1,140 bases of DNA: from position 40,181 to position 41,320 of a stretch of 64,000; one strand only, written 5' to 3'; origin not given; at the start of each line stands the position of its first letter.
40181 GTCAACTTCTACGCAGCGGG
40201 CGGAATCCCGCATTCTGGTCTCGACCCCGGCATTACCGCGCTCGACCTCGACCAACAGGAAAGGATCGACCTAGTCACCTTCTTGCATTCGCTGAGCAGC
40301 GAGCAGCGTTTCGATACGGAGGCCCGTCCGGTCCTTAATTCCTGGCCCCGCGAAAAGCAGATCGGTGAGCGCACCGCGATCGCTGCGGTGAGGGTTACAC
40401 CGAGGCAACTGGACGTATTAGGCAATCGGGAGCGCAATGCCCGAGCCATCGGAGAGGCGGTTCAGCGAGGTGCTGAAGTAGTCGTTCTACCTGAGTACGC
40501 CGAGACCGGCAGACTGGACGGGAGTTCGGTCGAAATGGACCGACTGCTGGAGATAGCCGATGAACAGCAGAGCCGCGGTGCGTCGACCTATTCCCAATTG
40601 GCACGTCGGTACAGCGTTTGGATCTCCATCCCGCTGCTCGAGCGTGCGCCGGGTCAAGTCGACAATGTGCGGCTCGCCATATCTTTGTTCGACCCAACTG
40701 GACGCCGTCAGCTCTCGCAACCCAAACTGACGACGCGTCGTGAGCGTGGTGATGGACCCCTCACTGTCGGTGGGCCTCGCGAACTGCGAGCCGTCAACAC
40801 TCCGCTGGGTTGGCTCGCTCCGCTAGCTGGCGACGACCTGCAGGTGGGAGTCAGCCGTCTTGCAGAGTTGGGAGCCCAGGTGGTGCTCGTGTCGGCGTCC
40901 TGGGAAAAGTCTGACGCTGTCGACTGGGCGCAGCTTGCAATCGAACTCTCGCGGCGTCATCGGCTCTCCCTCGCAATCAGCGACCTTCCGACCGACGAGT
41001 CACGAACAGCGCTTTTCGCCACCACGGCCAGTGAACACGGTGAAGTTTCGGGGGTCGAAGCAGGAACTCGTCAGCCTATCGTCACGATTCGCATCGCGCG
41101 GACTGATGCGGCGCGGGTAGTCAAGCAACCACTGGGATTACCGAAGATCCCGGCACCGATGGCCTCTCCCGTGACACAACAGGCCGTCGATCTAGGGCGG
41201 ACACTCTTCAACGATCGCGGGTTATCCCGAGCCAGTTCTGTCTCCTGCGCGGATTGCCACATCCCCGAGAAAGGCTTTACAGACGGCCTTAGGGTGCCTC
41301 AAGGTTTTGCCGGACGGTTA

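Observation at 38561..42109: Internally duplicated (dead nitrilase-like + di-haem CCP/MauG) x2 polypeptide with four haem c sites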

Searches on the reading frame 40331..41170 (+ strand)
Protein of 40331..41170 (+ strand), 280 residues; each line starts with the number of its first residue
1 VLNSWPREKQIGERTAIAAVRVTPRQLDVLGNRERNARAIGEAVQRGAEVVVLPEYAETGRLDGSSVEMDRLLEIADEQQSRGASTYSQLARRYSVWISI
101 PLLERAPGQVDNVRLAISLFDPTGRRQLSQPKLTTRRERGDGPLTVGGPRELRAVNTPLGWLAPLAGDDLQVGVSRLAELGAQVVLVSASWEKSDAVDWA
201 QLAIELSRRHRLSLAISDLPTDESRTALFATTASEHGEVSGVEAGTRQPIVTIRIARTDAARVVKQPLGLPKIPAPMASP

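Call 6: search_protein_families(library=pfam, proteins=[window:40331-41170:+], max_evalue=10)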
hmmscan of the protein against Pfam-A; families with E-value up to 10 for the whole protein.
window:40331-41170:+ (280 aa): 1 family
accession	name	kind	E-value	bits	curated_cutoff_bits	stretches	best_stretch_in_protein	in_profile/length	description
PF00795.27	CN_hydrolase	-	2.8e-11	43.7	23.2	1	17-134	2-112/256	Carbon-nitrogen hydrolase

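Call 11: search_solved_structures(query=window:40331-41170:+, max_evalue=10, show_alignments=4)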
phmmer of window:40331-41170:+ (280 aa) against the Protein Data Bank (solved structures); distinct sequences matched with E-value up to 10: 11.
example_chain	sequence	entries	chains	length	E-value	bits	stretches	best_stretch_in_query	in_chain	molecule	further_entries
6ypa_A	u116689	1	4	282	0.013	18.2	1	17-110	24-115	CN hydrolase domain-containing protein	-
7ovg_A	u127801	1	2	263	0.015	18.1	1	18-110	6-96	CN hydrolase domain-containing protein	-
1j31_A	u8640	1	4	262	0.016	17.9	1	18-110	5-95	Hypothetical protein PH0642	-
3ivz_A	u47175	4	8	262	0.044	16.5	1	17-98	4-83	Nitrilase | Beta ureidopropionase (Beta-alanine synthase)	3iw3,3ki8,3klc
8fbi_A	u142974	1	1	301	0.16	14.7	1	169-235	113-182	KWOCA_39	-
3wuy_A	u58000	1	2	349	0.17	14.6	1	17-166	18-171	Nitrilase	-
9wcx_V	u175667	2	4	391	0.22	14.2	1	230-266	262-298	Cytochrome bc1 complex Rieske iron-sulfur subunit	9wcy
2z36_A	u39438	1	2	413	0.34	13.6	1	130-215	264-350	Cytochrome P450 type compactin 3'',4''-hydroxylase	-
7o0y_B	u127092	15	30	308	0.4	13.3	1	85-188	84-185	Probable ABC transporter ATP-binding protein NosF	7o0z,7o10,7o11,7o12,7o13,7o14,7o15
7o17_B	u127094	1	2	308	0.41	13.3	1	85-188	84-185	Probable ABC transporter ATP-binding protein NosF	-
7qba_B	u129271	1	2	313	0.42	13.3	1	86-188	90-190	Probable ABC transporter ATP-binding protein NosF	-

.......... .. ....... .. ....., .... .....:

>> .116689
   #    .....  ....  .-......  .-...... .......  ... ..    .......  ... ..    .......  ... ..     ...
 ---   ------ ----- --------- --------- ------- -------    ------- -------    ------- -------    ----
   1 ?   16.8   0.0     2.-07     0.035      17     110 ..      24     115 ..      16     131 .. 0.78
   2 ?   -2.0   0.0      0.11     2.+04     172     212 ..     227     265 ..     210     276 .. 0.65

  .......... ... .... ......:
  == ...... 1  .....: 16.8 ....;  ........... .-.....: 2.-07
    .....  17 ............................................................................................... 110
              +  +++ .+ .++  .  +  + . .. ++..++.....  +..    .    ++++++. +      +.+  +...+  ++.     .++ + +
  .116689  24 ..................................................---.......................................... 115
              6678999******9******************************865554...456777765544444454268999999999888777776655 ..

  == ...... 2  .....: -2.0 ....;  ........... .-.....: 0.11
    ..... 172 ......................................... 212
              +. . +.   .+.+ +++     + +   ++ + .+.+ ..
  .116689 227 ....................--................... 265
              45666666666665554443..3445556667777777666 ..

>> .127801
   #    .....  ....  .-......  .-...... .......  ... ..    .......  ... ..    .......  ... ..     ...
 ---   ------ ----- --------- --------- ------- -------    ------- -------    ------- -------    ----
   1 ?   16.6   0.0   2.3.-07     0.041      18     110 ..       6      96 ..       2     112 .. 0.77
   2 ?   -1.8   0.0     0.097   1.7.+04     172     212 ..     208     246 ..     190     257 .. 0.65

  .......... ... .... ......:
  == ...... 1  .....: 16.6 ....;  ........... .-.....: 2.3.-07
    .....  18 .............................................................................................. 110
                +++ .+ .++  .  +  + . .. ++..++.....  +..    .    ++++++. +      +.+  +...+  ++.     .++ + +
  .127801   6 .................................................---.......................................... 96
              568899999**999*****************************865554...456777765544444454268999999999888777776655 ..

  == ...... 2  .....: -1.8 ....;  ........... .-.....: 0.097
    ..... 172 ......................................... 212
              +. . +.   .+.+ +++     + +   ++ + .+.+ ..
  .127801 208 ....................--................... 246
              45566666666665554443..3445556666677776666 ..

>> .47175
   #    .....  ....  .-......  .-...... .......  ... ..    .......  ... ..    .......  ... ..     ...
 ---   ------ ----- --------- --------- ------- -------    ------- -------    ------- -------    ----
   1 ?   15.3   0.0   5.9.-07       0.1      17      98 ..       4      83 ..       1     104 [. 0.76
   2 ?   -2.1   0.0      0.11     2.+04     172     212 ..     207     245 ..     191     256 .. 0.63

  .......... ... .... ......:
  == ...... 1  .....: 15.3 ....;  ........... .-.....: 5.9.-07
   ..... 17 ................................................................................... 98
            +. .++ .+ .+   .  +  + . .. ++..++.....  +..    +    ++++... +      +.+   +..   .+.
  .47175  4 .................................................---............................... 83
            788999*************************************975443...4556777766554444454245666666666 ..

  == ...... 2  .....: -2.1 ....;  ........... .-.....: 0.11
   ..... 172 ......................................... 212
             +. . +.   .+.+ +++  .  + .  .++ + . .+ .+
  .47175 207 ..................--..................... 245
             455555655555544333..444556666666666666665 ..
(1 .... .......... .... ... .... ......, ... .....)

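Call 14: search_solved_structures(query=A2, max_evalue=0.01, show_alignments=3)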
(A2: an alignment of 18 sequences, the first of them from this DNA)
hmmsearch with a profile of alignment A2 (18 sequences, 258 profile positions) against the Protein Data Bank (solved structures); distinct sequences matched with E-value up to 0.01: 61 (the best 60 are shown).
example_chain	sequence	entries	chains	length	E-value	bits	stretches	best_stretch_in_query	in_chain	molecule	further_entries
3ivz_A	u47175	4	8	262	5.2e-16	61.9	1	8-125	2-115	Nitrilase | Beta ureidopropionase (Beta-alanine synthase)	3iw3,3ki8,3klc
6ypa_A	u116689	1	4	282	1.1e-15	60.9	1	7-125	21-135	CN hydrolase domain-containing protein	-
7ovg_A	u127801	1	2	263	1.4e-15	60.5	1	8-125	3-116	CN hydrolase domain-containing protein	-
1j31_A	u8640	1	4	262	1.7e-15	60.2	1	9-125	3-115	Hypothetical protein PH0642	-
1f89_A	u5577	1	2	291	2.4e-13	53.1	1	6-248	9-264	32.5 KDA PROTEIN YLR351C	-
5kha_A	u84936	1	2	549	1.2e-12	50.8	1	6-249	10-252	Glutamine-dependent NAD+ synthetase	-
2w1v_A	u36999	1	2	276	9.6e-12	47.9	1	10-247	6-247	NITRILASE HOMOLOG 2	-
5ny2_A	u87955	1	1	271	2.9e-11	46.3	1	5-212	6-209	Amidase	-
4izs_A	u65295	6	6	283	3.4e-11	46.1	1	5-212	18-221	Amidase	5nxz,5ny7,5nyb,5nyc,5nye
5nz5_A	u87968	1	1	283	3.5e-11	46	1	5-212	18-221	Amidase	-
2e2k_A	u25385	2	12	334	3.7e-11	46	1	10-126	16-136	Formamidase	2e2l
2dyu_A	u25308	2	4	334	3.8e-11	46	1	10-126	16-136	Formamidase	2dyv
6zby_A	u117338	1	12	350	4.1e-11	45.8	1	5-156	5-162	NitA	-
3hkx_A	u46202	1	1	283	4.3e-11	45.8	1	5-212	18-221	Amidase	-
5jqn_A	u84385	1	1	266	5.7e-11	45.4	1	8-213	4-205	Aliphatic amidase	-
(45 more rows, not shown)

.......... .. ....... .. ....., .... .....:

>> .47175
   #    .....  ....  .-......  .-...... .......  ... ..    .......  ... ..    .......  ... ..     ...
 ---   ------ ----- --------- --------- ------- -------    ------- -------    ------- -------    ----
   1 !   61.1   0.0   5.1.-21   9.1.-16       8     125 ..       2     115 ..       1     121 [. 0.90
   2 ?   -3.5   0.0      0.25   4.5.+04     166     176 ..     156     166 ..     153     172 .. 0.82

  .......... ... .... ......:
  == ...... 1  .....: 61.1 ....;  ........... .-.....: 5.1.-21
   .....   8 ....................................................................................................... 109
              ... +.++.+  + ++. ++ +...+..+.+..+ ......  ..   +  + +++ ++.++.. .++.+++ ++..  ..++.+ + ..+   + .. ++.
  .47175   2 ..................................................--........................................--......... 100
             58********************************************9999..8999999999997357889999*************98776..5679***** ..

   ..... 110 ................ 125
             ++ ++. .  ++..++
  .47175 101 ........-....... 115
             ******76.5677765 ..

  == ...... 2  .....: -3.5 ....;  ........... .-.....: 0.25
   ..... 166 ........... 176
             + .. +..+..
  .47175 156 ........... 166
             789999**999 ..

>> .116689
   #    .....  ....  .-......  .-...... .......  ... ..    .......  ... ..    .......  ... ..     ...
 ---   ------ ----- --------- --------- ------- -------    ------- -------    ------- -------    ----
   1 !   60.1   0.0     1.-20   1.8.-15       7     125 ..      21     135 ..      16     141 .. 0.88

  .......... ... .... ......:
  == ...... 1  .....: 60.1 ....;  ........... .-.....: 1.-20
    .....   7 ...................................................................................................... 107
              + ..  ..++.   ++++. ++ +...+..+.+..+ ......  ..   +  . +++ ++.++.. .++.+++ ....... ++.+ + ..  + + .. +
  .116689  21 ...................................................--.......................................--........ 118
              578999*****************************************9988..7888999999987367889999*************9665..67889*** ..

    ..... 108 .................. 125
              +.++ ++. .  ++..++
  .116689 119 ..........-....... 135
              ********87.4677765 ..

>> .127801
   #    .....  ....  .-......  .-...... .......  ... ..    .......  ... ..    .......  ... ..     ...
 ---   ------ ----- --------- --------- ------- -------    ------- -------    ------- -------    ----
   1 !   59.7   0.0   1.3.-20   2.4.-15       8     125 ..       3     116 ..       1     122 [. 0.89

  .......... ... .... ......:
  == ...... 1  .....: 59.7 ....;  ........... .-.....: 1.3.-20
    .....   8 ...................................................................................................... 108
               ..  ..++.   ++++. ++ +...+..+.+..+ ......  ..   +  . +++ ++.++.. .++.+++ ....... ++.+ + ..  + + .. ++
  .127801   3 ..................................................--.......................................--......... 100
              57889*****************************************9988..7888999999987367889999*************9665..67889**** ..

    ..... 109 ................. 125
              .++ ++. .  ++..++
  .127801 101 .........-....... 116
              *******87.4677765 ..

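Call 15: search_protein_families(library=pfam, alignment_id=A2, max_evalue=0.01)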
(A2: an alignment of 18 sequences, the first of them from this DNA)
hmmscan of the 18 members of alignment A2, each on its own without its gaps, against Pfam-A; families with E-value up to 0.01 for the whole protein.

A. member 1, seq(265 aa): 1 family
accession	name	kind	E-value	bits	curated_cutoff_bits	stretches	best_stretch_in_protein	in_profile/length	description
PF00795.27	CN_hydrolase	-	2.4e-11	43.9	23.2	1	15-132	2-112/256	Carbon-nitrogen hydrolase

B. families by the number of members that match (of 18 scanned): 1 family
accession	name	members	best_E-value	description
PF00795.27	CN_hydrolase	16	2e-18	Carbon-nitrogen hydrolase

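Call 16: search_solved_structures(query=A2, max_evalue=1e-11, show_alignments=5)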
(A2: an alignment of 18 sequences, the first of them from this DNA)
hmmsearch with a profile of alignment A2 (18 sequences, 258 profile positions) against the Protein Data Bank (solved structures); distinct sequences matched with E-value up to 1e-11: 7.
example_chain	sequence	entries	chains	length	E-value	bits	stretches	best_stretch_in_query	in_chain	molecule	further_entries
3ivz_A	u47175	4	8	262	5.2e-16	61.9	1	8-125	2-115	Nitrilase | Beta ureidopropionase (Beta-alanine synthase)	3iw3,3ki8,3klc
6ypa_A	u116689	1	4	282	1.1e-15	60.9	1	7-125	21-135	CN hydrolase domain-containing protein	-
7ovg_A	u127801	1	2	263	1.4e-15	60.5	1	8-125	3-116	CN hydrolase domain-containing protein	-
1j31_A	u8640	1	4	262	1.7e-15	60.2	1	9-125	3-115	Hypothetical protein PH0642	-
1f89_A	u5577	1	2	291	2.4e-13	53.1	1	6-248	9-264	32.5 KDA PROTEIN YLR351C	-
5kha_A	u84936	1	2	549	1.2e-12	50.8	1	6-249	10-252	Glutamine-dependent NAD+ synthetase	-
2w1v_A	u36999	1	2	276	9.6e-12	47.9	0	10-247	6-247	NITRILASE HOMOLOG 2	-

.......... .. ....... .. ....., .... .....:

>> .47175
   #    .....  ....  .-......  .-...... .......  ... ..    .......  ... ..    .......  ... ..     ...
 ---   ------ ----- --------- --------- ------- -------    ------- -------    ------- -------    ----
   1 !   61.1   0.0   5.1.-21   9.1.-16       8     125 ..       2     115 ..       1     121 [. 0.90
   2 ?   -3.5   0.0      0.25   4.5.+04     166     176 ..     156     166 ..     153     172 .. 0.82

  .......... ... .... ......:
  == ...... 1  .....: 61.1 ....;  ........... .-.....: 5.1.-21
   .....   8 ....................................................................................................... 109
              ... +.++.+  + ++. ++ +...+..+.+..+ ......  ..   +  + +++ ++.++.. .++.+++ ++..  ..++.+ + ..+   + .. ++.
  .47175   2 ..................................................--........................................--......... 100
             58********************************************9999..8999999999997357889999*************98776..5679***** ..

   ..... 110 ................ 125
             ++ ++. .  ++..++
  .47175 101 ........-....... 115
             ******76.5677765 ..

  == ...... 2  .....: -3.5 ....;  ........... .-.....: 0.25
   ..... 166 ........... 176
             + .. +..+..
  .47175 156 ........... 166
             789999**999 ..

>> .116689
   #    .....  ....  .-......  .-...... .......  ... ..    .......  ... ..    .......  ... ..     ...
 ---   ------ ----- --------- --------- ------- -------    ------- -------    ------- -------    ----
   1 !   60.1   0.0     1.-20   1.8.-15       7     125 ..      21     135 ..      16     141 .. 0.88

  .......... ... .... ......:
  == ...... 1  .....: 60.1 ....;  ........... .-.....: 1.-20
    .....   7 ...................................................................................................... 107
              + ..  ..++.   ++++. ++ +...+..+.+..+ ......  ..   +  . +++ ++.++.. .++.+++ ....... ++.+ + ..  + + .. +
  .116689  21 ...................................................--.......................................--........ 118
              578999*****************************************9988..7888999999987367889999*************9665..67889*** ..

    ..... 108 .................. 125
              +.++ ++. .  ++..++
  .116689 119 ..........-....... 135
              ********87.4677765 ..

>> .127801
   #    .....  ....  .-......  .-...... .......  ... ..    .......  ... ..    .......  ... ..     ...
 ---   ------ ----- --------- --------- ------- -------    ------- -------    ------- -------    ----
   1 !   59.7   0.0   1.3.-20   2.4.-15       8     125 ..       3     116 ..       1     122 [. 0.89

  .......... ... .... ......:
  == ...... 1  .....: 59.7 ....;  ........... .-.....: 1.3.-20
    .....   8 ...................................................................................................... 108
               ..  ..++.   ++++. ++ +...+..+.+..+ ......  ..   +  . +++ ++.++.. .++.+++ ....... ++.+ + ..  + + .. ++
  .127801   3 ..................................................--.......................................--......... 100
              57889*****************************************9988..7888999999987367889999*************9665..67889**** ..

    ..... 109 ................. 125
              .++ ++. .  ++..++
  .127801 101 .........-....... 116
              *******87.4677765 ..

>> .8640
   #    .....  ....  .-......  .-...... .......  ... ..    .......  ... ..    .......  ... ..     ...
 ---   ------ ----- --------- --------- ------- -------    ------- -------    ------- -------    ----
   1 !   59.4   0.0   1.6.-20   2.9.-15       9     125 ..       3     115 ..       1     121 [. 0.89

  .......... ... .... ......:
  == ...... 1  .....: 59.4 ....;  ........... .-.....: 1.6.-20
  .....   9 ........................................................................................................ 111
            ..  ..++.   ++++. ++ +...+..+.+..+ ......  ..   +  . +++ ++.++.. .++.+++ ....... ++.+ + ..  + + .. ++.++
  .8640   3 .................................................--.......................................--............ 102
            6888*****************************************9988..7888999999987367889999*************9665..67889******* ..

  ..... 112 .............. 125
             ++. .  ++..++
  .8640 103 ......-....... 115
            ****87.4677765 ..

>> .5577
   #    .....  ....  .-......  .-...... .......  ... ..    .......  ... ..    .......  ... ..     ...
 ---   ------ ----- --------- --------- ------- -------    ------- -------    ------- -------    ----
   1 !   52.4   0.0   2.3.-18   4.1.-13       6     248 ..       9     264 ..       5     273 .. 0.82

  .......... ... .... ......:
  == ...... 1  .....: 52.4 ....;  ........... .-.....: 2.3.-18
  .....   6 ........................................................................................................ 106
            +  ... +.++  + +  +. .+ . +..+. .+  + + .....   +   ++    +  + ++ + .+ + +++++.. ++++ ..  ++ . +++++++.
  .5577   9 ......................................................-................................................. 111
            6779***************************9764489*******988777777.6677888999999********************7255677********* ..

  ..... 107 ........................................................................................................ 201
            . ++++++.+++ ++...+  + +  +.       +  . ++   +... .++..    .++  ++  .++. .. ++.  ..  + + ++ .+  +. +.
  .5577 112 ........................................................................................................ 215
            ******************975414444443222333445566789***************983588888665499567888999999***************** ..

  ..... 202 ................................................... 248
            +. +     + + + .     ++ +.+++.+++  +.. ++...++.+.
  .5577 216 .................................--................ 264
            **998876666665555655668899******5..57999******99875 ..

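Call 36: search_protein_representatives(alignment_id=A2)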
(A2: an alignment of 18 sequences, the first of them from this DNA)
Query: 18 sequences, 258 profile positions. Proteins with E-value up to 0.001 (for the whole library): 10589; up to 1e-10: 1764; up to 1e-30: 59. The best 150 are listed.
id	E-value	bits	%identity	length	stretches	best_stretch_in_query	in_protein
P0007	2.5e-181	616.8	-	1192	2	4-252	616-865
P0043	7.0e-146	500.7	-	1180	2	6-233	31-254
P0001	1.2e-141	486.8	-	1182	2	2-258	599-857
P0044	4.2e-118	409.6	-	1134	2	7-253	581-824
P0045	1.5e-110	384.9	-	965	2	10-214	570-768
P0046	3.4e-108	377.1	-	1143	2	6-215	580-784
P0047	8.5e-83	293.9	-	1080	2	27-238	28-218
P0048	1.2e-77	277.0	-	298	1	18-237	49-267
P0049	1.2e-68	247.6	-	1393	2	21-212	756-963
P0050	1.5e-65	237.4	-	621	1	3-248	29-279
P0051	3.0e-63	229.9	-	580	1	5-211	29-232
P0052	4.3e-63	229.3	-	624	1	7-249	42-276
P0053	6.3e-63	228.8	-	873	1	6-211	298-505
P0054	3.6e-62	226.3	-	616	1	6-228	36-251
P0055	5.3e-58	212.7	-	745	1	4-219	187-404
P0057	5.2e-55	202.8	-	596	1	7-253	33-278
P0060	2.4e-44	167.9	-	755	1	27-257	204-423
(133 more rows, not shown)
